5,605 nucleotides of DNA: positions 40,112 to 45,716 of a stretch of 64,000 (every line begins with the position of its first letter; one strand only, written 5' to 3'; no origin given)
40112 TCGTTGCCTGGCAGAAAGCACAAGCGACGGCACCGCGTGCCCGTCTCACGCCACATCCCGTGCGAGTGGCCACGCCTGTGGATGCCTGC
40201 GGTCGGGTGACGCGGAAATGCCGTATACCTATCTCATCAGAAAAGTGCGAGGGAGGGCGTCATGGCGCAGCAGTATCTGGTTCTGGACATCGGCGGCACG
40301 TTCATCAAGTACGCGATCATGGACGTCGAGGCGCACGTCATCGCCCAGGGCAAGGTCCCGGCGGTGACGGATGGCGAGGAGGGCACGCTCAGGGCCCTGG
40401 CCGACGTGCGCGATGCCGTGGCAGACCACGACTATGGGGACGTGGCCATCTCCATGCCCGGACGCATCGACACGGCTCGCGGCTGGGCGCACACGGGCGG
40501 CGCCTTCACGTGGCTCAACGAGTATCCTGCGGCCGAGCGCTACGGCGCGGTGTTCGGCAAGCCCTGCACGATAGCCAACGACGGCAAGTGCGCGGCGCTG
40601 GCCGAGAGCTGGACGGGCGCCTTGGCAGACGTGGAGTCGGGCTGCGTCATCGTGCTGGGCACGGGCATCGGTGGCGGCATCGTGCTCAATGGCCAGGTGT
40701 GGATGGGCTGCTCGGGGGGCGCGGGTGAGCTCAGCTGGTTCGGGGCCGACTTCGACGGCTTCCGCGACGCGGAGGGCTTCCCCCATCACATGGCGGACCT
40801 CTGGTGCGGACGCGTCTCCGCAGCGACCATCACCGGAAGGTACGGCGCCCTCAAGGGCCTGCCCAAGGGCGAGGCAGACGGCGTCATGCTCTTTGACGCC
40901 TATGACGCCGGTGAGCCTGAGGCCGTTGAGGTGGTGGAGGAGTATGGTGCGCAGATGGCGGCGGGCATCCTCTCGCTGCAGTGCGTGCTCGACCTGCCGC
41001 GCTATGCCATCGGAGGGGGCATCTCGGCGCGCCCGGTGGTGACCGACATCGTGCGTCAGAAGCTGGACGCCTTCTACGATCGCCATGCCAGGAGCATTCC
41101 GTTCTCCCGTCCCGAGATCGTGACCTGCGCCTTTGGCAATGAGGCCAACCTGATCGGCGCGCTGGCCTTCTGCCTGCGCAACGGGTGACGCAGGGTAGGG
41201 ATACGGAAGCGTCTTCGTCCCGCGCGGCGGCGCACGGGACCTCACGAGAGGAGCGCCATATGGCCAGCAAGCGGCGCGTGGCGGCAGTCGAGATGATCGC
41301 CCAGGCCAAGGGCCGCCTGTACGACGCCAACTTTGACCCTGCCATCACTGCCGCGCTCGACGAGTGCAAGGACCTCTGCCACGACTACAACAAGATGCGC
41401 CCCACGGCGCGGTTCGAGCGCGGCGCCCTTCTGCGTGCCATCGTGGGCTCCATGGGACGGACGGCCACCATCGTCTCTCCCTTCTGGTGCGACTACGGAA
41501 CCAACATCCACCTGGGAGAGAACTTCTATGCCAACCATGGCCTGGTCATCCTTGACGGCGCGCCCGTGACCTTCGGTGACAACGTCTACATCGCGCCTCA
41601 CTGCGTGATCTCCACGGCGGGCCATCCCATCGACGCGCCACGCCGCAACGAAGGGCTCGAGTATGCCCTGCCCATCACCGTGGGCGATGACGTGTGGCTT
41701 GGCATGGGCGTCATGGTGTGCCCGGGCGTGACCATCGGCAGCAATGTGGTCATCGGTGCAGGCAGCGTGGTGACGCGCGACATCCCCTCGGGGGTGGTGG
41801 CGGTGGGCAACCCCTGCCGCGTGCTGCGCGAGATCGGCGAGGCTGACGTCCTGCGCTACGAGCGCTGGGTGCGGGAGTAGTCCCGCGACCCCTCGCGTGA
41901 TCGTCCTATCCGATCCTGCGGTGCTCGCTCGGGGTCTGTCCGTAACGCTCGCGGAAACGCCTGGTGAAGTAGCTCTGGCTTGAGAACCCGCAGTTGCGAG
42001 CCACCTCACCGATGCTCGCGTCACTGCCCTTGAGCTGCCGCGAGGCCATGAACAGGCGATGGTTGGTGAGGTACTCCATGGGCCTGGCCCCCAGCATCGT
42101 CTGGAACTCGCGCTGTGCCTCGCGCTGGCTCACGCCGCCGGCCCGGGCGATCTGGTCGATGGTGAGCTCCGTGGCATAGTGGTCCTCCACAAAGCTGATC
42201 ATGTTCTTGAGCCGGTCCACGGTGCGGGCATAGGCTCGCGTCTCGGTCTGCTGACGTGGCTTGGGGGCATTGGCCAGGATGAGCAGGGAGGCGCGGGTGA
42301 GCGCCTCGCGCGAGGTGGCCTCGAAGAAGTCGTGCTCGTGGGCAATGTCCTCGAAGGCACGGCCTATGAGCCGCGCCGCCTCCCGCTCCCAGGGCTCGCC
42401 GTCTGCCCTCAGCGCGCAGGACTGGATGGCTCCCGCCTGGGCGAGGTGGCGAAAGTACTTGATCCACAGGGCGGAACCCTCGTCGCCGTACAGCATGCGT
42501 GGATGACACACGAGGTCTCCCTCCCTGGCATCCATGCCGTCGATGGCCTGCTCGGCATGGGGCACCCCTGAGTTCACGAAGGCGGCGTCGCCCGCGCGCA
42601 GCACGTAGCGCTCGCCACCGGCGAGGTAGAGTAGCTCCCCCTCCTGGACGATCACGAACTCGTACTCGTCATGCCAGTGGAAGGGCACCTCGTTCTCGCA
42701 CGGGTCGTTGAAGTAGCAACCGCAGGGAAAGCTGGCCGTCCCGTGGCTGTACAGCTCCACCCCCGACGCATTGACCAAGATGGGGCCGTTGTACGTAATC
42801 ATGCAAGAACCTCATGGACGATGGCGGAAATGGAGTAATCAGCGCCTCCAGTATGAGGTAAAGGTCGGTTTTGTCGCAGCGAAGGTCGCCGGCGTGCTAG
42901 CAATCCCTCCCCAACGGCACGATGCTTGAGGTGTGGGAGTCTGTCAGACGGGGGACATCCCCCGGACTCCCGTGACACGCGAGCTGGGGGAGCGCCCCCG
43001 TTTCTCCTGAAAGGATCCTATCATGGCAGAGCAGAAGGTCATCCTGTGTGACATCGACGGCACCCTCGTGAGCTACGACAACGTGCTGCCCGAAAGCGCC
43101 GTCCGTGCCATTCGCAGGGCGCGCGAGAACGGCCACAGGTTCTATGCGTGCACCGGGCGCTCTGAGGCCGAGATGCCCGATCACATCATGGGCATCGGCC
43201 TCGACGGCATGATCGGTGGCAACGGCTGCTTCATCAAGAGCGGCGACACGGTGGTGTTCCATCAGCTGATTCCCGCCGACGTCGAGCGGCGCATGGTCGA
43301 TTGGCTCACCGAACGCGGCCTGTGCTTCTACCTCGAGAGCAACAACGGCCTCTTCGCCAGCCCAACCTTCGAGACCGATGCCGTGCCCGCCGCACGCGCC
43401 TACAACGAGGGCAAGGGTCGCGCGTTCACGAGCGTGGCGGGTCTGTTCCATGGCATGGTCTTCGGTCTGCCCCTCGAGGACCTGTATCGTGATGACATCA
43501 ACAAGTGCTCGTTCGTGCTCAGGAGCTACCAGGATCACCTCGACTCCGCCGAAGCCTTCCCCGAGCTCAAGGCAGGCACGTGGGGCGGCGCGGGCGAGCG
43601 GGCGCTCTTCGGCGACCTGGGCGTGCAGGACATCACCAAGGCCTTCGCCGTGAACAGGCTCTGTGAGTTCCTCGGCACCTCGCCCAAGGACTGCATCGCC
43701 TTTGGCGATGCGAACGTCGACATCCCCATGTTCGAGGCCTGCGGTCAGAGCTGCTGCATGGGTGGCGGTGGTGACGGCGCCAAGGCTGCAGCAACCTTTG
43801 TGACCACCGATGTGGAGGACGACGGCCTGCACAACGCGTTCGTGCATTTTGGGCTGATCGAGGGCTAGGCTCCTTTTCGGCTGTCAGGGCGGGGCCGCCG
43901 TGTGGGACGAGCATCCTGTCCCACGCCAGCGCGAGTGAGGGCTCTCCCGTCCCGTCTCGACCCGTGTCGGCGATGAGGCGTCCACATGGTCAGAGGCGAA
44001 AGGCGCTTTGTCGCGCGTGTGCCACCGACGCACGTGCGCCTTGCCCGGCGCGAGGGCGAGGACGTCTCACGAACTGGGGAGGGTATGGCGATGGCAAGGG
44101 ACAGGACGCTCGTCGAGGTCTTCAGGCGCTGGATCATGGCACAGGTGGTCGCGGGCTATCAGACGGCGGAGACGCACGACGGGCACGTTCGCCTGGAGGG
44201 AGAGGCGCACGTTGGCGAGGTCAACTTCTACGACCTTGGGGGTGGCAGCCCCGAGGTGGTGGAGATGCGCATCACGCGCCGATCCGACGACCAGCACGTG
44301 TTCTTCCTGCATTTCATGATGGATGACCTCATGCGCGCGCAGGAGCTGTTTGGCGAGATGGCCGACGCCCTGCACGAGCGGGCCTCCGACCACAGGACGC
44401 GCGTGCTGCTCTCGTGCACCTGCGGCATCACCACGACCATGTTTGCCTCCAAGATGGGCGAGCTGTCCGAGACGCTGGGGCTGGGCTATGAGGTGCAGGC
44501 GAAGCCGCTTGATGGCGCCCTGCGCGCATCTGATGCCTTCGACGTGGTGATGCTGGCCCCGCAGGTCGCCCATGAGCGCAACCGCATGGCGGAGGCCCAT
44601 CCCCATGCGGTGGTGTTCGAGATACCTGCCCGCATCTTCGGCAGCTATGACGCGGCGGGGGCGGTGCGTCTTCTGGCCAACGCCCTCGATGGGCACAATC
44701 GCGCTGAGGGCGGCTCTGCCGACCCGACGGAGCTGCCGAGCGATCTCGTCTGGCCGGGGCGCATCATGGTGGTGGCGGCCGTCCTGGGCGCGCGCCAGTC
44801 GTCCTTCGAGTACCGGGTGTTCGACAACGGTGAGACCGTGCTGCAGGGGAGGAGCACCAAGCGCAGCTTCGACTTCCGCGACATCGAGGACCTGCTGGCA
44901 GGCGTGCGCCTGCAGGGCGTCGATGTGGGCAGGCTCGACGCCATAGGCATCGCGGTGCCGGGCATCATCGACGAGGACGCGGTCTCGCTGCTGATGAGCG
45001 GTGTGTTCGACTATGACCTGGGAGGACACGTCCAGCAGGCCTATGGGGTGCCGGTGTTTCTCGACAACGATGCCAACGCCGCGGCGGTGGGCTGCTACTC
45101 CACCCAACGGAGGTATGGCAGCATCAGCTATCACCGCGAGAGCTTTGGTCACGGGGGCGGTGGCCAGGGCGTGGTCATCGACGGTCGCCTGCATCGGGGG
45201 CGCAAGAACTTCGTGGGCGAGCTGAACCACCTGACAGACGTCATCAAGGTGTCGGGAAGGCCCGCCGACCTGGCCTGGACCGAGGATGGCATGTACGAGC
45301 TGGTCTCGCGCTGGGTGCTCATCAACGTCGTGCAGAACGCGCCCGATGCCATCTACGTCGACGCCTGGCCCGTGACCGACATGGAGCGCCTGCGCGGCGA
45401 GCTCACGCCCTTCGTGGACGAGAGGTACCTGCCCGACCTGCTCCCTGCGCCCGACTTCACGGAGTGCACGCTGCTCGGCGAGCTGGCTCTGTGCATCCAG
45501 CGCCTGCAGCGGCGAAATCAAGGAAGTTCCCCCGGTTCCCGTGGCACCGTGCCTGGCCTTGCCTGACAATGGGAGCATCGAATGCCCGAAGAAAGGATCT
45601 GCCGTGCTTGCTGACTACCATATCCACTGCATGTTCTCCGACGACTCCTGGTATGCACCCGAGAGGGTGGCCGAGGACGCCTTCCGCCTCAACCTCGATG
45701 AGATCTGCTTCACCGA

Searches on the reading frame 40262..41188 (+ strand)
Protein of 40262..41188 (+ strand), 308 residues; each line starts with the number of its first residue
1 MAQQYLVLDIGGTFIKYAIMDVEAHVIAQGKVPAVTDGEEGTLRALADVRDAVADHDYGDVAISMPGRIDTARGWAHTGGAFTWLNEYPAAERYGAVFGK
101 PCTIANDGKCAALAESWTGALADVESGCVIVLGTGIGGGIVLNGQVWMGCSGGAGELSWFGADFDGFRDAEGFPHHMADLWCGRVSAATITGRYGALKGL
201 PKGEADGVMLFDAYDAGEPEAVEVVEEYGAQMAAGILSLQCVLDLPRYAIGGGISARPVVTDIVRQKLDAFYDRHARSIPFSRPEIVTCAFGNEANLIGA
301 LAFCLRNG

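Call 29: search_protein_families(library=pfam, proteins=[window:40262-41188:+], max_evalue=0.001)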
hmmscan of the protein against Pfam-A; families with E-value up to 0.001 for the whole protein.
window:40262-41188:+ (308 aa): 1 family
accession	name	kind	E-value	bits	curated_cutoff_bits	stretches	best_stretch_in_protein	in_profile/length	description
PF00480.26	ROK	-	6e-35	121.6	22.9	1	6-304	2-291/294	ROK family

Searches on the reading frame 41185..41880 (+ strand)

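Call 29: search_protein_families(library=pfam, proteins=[window:41185-41880:+], max_evalue=0.001)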
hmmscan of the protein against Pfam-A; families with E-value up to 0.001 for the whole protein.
window:41185-41880:+ (231 aa): 3 families
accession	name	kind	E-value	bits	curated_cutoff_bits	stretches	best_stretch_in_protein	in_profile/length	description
PF00132.30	Hexapep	-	2.9e-14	52.5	27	1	164-198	2-36/36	Bacterial transferase hexapeptide (six repeats)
PF12464.13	Mac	-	9.8e-13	48.6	22.1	1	43-91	5-53/53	Maltose acetyltransferase hexapeptide capping motif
PF14602.12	Hexapep_2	-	3.4e-08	33.5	27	1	163-198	1-34/34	Hexapeptide repeat of succinyl-transferase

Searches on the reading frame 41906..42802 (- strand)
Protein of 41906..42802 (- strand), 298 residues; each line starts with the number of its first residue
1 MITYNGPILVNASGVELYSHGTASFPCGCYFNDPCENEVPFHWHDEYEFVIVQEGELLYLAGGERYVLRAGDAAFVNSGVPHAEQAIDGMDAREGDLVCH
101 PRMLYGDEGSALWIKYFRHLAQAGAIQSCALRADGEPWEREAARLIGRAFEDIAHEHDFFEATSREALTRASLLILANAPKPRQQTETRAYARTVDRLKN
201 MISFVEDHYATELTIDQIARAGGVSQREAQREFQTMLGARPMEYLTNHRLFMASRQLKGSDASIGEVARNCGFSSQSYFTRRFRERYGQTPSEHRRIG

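Call 30: search_protein_families(library=pfam, proteins=[window:41906-42802:-], max_evalue=0.001)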
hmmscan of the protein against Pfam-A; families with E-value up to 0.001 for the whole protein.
window:41906-42802:- (298 aa): 4 families
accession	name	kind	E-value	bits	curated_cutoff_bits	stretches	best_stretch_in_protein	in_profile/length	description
PF12833.13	HTH_18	-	3.2e-21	75.8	33.6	1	218-296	1-79/80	Helix-turn-helix domain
PF00165.29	HTH_AraC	-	2.9e-18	66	26.6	1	260-296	7-42/42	Bacterial regulatory helix-turn-helix proteins, AraC family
PF07883.17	Cupin_2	-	4.6e-12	45.9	27.2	1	36-83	9-55/70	Cupin domain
PF02311.25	AraC_binding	-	4e-11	43.2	21.1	1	36-93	13-70/135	AraC-like ligand binding domain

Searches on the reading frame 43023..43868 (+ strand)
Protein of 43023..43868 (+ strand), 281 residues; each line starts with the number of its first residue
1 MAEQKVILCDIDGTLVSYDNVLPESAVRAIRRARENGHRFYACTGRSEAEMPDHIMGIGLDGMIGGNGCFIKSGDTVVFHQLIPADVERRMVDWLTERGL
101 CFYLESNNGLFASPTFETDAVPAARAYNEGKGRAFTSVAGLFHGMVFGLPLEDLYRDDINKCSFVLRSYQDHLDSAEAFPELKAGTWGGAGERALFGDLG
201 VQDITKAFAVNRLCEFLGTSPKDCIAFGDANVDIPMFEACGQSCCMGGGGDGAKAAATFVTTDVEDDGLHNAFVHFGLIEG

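Call 30: search_protein_families(library=pfam, proteins=[window:43023-43868:+], max_evalue=0.001)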
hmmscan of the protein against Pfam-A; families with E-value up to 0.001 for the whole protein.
window:43023-43868:+ (281 aa): 5 families
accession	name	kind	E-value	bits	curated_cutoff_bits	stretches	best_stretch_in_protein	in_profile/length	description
PF08282.18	Hydrolase_3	-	1.2e-43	150.1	20.9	1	7-272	1-254/255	haloacid dehalogenase-like hydrolase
PF00702.32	Hydrolase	-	8.7e-08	33.2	26.4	0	209-241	159-191/191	haloacid dehalogenase-like hydrolase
PF13344.12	Hydrolase_6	-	7.1e-06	26.4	27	1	7-47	1-40/101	Haloacid dehalogenase-like hydrolase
PF12710.13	HAD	-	0.00016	22.6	27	0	205-238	154-189/189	haloacid dehalogenase-like hydrolase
PF05116.19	S6PP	-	0.00091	19.3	20.3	0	4-51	2-49/247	Sucrose-6F-phosphate phosphohydrolase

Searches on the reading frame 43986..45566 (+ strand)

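Call 30: search_protein_families(library=pfam, proteins=[window:43986-45566:+], max_evalue=0.001)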
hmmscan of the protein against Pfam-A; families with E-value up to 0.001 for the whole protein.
window:43986-45566:+ (526 aa): 2 families
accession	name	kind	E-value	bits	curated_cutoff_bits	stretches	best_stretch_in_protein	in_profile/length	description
PF00480.26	ROK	-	1.5e-12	48.1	22.9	1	317-417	57-159/294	ROK family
PF02302.22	PTS_IIB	-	1.2e-05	26.3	23.6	1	139-203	1-67/90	PTS system, Lactose/Cellobiose specific IIB subunit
